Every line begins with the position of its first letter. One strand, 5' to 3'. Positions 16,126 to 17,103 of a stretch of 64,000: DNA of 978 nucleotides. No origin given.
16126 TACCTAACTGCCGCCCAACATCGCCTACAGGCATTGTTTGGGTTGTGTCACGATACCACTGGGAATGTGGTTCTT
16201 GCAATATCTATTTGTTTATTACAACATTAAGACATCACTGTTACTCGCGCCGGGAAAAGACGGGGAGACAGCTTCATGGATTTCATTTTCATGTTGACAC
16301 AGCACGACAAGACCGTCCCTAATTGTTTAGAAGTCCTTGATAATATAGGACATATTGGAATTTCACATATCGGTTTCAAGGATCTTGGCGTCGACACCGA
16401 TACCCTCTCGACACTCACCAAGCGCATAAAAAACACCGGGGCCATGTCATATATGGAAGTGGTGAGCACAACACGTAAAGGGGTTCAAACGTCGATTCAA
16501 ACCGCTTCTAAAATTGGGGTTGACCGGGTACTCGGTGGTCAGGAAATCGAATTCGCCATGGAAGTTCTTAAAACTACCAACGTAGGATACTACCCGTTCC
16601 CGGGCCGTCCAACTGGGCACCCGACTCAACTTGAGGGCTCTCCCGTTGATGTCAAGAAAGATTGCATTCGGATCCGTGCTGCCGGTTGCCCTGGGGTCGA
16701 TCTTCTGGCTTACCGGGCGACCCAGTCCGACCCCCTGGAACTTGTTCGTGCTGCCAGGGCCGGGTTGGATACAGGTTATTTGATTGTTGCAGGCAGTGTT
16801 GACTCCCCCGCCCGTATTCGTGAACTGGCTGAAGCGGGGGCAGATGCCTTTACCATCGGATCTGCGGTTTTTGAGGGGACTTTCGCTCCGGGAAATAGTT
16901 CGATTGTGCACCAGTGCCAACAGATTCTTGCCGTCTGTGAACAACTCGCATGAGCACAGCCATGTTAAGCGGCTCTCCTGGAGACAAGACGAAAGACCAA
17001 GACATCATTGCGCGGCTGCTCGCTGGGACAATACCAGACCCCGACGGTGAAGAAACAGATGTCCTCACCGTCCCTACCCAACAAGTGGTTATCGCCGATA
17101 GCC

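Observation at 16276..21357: Glycerol-phosphate-themed operon carrying an AraM-like sn-glycerol-1-phosphate dehydrogenase homologue next to a Ugp-like importer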

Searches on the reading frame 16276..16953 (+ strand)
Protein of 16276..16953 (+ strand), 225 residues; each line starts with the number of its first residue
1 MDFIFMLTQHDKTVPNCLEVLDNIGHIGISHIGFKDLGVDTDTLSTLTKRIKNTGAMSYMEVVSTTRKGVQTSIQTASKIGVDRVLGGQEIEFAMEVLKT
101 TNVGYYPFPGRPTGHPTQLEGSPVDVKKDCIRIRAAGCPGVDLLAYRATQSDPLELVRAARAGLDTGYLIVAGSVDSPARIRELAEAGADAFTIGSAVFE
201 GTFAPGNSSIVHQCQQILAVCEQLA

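Call 3: search_protein_families(library=pfam, proteins=[window:16276-16953:+])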
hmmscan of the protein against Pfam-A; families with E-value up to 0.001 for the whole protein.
window:16276-16953:+ (225 aa): 0 families

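Call 4: search_protein_families(library=ncbifam, proteins=[window:16276-16953:+])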
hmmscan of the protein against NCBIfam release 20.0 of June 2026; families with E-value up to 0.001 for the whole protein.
window:16276-16953:+ (225 aa): 4 families
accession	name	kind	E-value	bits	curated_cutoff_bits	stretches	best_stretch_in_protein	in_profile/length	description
NF009621.0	PRK13125.1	equivalog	6.5e-06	25.7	234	1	156-200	175-219/244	tryptophan synthase subunit alpha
NF003198.0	PRK04169.1-2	subfamily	0.0001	21.5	247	1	149-199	181-230/249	geranylgeranylglyceryl/heptaprenylglyceryl phosphate synthase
NF041303.1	Indglycph_syn_Halo_TrpC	equivalog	0.00043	19.7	380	0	168-203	206-241/250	indole-3-glycerol phosphate synthase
TIGR01768.1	GGGP-family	subfamily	0.00085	18.9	113.25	0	146-200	157-213/224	geranylgeranylglyceryl phosphate synthase family protein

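Call 9: search_solved_structures(query=window:16276-16953:+, max_evalue=10, show_alignments=2)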
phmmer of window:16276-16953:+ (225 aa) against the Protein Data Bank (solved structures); distinct sequences matched with E-value up to 10: 21.
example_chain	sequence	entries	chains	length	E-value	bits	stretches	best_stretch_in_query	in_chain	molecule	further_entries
5z9y_A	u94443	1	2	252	0.0036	20.5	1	147-202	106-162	Thiazole synthase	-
7mcc_A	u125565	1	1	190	0.0059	19.8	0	137-193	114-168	AI-designed TIM-barrel F2C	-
7smj_A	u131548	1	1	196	0.0068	19.6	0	137-193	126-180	AI-designed TIM-barrel F2N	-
7u5y_A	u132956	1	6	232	0.027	17.7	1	154-209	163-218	Ribulose-phosphate 3-epimerase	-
1tyg_A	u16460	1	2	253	0.035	17.3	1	146-211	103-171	Thiazole biosynthesis protein thiG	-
1xm3_A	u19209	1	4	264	0.038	17.2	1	146-211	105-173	Thiazole biosynthesis protein thiG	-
6jo3_A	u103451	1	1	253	0.06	16.5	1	103-197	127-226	Geranylgeranylglyceryl phosphate synthase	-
3f4w_A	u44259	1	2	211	0.1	15.8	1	151-196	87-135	Putative hexulose 6 phosphate synthase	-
9szu_A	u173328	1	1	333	0.12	15.5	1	133-200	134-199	PLZ2.3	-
7oy9_A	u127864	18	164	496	0.21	14.7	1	135-195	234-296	Guanosine 5'-monophosphate reductase | GMP reductase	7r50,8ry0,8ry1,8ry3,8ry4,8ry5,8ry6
4q32_A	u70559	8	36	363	0.25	14.5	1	168-196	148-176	Inosine-5'-monophosphate dehydrogenase | Inosine-5'-monophosphate dehydrogenase,Inosine-5'-monophosphate dehydrogenase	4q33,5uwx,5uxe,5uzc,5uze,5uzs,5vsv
4jdy_A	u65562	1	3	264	0.27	14.4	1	151-204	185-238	Pyridoxal biosynthesis lyase PdxS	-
7sbj_A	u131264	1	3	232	0.28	14.3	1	139-202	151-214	Ribulose-phosphate 3-epimerase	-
9dnd_B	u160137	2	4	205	0.36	14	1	134-191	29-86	Pseudosymmetric protein nanocages GI4 B Chain | Pseudosymmetric protein nanocage GI9-F7 B chain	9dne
1ypf_A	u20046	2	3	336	0.5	13.5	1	167-196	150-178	GMP reductase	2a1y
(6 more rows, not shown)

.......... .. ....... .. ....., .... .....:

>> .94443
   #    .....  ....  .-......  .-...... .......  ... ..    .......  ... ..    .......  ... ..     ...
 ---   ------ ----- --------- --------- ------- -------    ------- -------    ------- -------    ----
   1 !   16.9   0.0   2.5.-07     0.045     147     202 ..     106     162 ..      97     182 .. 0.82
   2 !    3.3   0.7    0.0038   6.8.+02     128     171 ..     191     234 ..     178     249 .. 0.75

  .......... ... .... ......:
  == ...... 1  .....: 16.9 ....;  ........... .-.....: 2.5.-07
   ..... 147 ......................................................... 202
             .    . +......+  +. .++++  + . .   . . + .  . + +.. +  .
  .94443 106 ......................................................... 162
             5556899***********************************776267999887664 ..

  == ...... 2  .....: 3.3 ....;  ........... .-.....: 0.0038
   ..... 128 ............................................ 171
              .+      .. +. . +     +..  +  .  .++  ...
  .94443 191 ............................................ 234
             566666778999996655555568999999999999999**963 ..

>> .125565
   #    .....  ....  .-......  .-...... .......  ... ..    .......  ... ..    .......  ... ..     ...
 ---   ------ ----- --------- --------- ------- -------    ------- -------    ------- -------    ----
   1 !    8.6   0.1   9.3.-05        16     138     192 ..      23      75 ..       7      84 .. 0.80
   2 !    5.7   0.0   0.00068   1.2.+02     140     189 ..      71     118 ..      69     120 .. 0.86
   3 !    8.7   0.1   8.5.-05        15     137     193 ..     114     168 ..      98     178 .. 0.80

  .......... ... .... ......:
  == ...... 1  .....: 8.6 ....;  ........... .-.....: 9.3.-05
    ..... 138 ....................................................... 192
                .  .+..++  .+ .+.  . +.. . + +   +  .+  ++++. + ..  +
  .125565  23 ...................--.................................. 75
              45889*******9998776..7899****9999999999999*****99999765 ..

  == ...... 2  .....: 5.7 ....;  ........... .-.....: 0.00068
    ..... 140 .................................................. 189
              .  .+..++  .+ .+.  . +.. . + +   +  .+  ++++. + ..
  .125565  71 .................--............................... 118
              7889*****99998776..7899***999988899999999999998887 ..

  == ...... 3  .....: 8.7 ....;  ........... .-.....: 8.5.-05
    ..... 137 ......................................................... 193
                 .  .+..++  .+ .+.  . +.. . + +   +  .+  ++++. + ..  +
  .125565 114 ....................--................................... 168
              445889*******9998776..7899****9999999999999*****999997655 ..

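Call 14: find_homologous_proteins(query=window:16276-16953:+)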
Query window:16276-16953:+ (225 aa): 5065 proteins with E <= 0.001 among 6280 candidates; the best 120 are listed.
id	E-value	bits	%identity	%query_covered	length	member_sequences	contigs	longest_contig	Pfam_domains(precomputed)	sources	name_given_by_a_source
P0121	8.5e-145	498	100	100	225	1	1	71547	-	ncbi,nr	ncbi:MAG: hypothetical protein QNI91_06375 [Arenicellales bacterium]|nr:hypothetical protein [Arenic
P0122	3.4e-130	450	90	100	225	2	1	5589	-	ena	-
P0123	2.7e-128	444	89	99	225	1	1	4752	-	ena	-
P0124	9.8e-126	436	86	99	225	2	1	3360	-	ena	-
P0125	7.3e-117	407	82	99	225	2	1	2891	-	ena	-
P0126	2.9e-116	405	80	100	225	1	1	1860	-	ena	-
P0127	2.1e-111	389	77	100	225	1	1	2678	-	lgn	-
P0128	3.6e-105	369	72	100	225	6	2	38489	-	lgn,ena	-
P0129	3.9e-104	365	72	100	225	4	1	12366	-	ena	-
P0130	1.4e-103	363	73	100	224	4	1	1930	-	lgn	-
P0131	3.7e-103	362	70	100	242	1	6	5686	-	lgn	-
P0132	1.8e-102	360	71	100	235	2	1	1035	-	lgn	-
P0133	1.9e-101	356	73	98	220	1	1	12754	-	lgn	-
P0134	2.1e-101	356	70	100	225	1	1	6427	-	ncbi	ncbi:MAG: 4-hydroxythreonine-4-phosphate dehydrogenase [Hyphomicrobiales bacterium]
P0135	1.4e-100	354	71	100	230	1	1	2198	-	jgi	jgi:hypothetical protein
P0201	1.1e-83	298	62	97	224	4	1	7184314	-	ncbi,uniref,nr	ncbi:hypothetical protein G5V57_01510 [Nordella sp. HKS 07]|uniref:hypothetical protein n=1 Tax=Nord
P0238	1.6e-81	291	58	100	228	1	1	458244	PF00977.28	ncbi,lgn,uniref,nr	ncbi:4-hydroxythreonine-4-phosphate dehydrogenase [Bradyrhizobium tropiciagri]|uniref:HisA/HisF-rela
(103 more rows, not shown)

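Call 20: find_encoding_contigs(protein=P0201, flank=10000, max_places=2)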
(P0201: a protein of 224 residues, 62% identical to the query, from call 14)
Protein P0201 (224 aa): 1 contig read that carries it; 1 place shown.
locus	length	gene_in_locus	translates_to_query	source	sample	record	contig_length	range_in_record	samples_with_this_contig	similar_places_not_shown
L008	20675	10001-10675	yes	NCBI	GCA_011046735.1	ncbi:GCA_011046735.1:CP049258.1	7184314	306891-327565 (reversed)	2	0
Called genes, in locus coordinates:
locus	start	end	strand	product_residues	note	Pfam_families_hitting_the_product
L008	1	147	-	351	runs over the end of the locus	PF02775:TPP_enzyme_C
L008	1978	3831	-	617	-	PF13484:Fer4_16 (faint), PF12837:Fer4_6 (faint), PF13187:Fer4_9 (faint), PF14691:Fer4_20, PF07992:Pyr_redox_2, PF13738:Pyr_redox_3 (weak), PF12838:Fer4_7, PF00037:Fer4 (weak), +2 more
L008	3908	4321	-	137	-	-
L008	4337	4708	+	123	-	-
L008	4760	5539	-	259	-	PF00106:adh_short, PF08659:KR, PF13561:adh_short_C2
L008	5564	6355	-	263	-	PF00528:BPD_transp_1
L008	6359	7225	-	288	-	PF00528:BPD_transp_1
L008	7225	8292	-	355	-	PF00005:ABC_tran, PF13304:AAA_21 (faint), PF08402:TOBE_2 (weak)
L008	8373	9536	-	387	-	PF13416:SBP_bac_8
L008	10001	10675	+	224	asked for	-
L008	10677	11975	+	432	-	PF00465:Fe-ADH (weak), PF13685:Fe-ADH_2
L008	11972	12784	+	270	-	PF08282:Hydrolase_3 (faint)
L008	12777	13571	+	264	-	PF08220:HTH_DeoR, PF08279:HTH_11 (weak), PF25213:HVO_A0261_N (faint), PF00455:DeoRC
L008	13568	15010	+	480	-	PF00370:FGGY_N, PF02782:FGGY_C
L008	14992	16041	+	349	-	PF05145:AbrB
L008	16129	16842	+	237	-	-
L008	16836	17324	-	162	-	PF04073:tRNA_edit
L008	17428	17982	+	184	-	-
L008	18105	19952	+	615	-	PF00501:AMP-binding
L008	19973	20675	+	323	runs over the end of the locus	PF01073:3Beta_HSD, PF01370:Epimerase, PF02719:Polysacc_synt_2 (faint), PF04321:RmlD_sub_bind, PF05368:NmrA, PF07993:NAD_binding_4 (faint), PF13460:NAD_binding_10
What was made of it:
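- Checked: The same five-gene order is found in Nordella sp. HKS 07 (call 20).
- Nordella sp. HKS 07 has the same order (call 20).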

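Call 21: find_encoding_contigs(protein=P0238, flank=10000, max_places=2)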
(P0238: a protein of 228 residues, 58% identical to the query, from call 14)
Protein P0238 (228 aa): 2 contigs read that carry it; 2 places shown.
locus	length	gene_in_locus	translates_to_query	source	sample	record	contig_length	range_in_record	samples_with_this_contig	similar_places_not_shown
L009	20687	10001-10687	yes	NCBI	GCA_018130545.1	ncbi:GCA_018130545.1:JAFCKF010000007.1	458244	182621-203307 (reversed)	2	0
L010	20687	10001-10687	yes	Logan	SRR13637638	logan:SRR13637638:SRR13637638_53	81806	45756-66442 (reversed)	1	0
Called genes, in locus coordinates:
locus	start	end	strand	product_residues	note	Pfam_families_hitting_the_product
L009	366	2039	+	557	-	PF00672:HAMP, PF00015:MCPsignal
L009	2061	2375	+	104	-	-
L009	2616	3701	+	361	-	PF08269:dCache_2, PF17200:sCache_2, PF17201:Cache_3-Cache_2 (faint), PF00672:HAMP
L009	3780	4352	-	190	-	PF01724:DUF29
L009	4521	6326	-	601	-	PF01569:PAP2, PF22778:VCPO_2nd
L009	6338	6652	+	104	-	-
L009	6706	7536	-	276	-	PF02548:Pantoate_transf, PF01177:Asp_Glu_race (faint)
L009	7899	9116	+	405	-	PF13433:Peripla_BP_5 (faint), PF13458:Peripla_BP_6, PF01094:ANF_receptor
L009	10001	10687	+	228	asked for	PF00977:His_biosynth (weak)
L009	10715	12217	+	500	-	PF01266:DAO, PF16901:DAO_C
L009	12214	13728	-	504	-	PF00370:FGGY_N, PF02782:FGGY_C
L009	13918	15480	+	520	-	PF00496:SBP_bac_5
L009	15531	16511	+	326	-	PF19300:BPD_transp_1_N, PF00528:BPD_transp_1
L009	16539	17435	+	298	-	PF12911:OppC_N (weak), PF00528:BPD_transp_1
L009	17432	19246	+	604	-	PF00005:ABC_tran, PF00006:ATP-synt_ab (faint), PF13191:AAA_16 (faint), PF13401:AAA_22 (faint), PF20720:nSTAND3 (faint), PF13304:AAA_21 (faint), PF00005:ABC_tran, PF08352:oligo_HPY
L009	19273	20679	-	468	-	PF01425:Amidase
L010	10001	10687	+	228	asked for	PF00977:His_biosynth (weak)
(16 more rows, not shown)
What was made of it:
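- Closest known: Erythritol catabolism of Brucella and rhizobia. Same: The GlpD-like + FGGY + TIM variant in Bradyrhizobium (call 21) is especially similar.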

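Call 26: predict_structure(alignment_id=A1)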
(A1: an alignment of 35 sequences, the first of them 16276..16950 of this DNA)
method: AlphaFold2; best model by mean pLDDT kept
length: 225 residues; sequences in the alignment: 35
mean_pLDDT: 95.3   pTM: 0.92
mean pLDDT of the five models: 95.3, 95.0, 94.0, 93.1, 91.6
residues with pLDDT >= 90: 203; 70-90: 22; 50-70: 0; < 50: 0
segments of 3 or more residues with pLDDT < 50: none
pLDDT, mean of each block of 10 residues (from residue 1): 95 96 94 96 98 97 89 97 96 96 96 87 97 98 93 97 98 92 98 95 95 98 92
secondary structure, 60 per line:
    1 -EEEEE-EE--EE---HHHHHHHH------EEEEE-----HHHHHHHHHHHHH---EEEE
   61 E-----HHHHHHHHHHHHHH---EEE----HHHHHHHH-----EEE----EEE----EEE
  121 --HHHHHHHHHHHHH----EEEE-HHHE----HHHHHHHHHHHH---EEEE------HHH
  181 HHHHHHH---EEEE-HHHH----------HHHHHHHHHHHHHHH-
elements in order: E2-6 H17-24 E31-35 H41-53 E57-61 H67-80 E84-86 H91-98 E104-106 E111-113 E118-120 H123-135 E140-143 H153-164 E168-171 H178-187 E191-194 H196-199 H210-224
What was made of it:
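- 16276..16953 (+): 225-aa TIM-barrel protein of an unnamed family ('TIM-225'). It has a standard beta7/beta8 phosphate-binding site, and D11, T13, K35 and E61 are invariant. Proposed to act on the keto-phosphate (DHAP-type) product of the dehydrogenase. The AlphaFold2 model has pLDDT 95.3 (call 26).
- On Ribulose-phosphate-binding / class I aldolase-type TIM barrels (for the 225-aa protein): The AlphaFold2 model has pLDDT 95.3 with eight strand-helix units (call 26).
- Checked: The 225-aa protein has no Pfam hit, but AlphaFold2 gives a confident (beta/alpha)8 barrel (pLDDT 95.3, call 26).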

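Call 29: fold_search(model_id=the predicted structure, library=pdb)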
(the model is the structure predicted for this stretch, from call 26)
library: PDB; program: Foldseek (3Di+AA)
matches with E <= 10: 1937; with E <= 0.001: 944
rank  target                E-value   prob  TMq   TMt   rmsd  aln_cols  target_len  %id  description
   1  3nqf_B                2.2e-07  1.00  0.64  0.66   4.6       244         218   11  Crystal structure of the mutant L123S of orotidine 5'-monophosphate decarboxylase from Methanobacterium thermoautotrop (released 2011-05-11)
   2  1xi3_A                2.5e-07  1.00  0.62  0.68   4.2       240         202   14  Thiamine phosphate pyrophosphorylase from Pyrococcus furiosus Pfu-1255191-001 (released 2004-09-28)
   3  9ubr_A                3.0e-07  1.00  0.71  0.63   3.4       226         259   14  CryoEM structure of human Galectin-10 with iTrimbody (released 2026-02-11)
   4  8a8n                  3.1e-07  1.00  0.68  0.74   3.7       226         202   15  Structure of self-assembling engineered protein nanocage (EPN) fused with hepatitis A pX protein (released 2022-08-10)
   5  7b3y                  3.1e-07  1.00  0.67  0.74   3.8       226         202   15  Structure of a nanoparticle for a COVID-19 vaccine candidate (released 2021-01-13)
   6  1los_A                3.1e-07  1.00  0.63  0.65   5.1       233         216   14  crystal structure of orotidine monophosphate decarboxylase mutant deltaR203A complexed with 6-azaUMP (released 2002-08-07)
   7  9dnd_C                4.0e-07  1.00  0.71  0.78   3.4       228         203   15  Pseudosymmetric protein nanocage GI4 -F7 (local refinement) (released 2024-12-18)
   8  1los_B                4.5e-07  1.00  0.63  0.69   4.9       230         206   13  crystal structure of orotidine monophosphate decarboxylase mutant deltaR203A complexed with 6-azaUMP (released 2002-08-07)
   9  3qf0_B                4.5e-07  1.00  0.66  0.67   4.7       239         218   12  Crystal structure of the mutant T159V,Y206F of orotidine 5'-monophosphate decarboxylase from Methanobacterium thermoau (released 2012-01-25)
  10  3li1_B                4.5e-07  1.00  0.65  0.67   4.9       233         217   13  Crystal structure of the mutant I218A of orotidine 5'-monophosphate decarboxylase from Methanobacterium thermoautotrop (released 2010-06-16)
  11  1g4e_B                4.7e-07  1.00  0.67  0.68   4.2       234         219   11  THIAMIN PHOSPHATE SYNTHASE (released 2001-09-26)
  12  3rlu_B                4.7e-07  1.00  0.66  0.68   4.5       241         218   12  Crystal structure of the mutant K82A of orotidine 5'-monophosphate decarboxylase from Methanobacterium thermoautotroph (released 2012-04-25)
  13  3nqa_A                4.7e-07  1.00  0.66  0.68   4.6       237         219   12  Crystal structure of the mutant F100A of orotidine 5'-monophosphate decarboxylase from Methanobacterium thermoautotrop (released 2011-05-11)
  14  1wq5_A                4.7e-07  1.00  0.61  0.54   6.8       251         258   16  Crystal structure of tryptophan synthase alpha-subunit from Escherichia coli (released 2005-02-15)
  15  2v81                  5.0e-07  1.00  0.68  0.74   4.1       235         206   11  Native KDPGal structure (released 2007-08-14)
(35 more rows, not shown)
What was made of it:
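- On Ribulose-phosphate-binding / class I aldolase-type TIM barrels (for the 225-aa protein): Foldseek gives probability 1.0 for OMPDC, ThiE, KDPG aldolase, TrpA, RPE and HisA (call 29).
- The top Foldseek hits for the TIM barrel include OMP decarboxylases (call 29).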
